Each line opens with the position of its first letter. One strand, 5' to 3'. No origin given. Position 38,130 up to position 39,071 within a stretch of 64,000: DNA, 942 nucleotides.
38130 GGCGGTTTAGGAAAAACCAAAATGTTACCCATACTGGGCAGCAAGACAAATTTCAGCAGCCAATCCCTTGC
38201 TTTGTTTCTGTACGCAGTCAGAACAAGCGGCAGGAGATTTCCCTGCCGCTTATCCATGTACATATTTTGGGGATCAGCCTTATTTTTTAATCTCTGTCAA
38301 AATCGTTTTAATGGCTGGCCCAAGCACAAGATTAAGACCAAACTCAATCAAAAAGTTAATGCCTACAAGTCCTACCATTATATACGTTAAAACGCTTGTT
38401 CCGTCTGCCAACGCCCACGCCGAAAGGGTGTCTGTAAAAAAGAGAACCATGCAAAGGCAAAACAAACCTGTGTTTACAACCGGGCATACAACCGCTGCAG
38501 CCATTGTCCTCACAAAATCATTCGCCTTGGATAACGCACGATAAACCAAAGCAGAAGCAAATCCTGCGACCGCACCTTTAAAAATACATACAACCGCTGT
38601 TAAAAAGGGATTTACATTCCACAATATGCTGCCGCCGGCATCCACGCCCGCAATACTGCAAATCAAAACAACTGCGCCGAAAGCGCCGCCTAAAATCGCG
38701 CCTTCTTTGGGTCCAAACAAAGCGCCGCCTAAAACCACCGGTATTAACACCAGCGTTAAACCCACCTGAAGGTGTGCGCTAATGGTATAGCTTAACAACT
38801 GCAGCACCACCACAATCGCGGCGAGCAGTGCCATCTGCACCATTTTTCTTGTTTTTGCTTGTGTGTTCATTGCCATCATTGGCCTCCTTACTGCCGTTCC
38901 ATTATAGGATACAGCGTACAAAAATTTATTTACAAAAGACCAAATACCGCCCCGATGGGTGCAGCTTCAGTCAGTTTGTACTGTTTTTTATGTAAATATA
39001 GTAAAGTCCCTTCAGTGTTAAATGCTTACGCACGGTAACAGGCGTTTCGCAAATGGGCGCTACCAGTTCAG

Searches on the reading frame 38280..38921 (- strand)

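Call 87: search_protein_families(library=pfam, proteins=[window:38280-38921:-], max_evalue=0.01)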
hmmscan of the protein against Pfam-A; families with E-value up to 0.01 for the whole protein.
window:38280-38921:- (213 aa): 1 family
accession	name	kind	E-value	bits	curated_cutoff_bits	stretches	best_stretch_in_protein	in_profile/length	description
PF12822.12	ECF_trnsprt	-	1.1e-10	42.2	30.7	1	25-201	1-165/169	ECF transporter, substrate-specific component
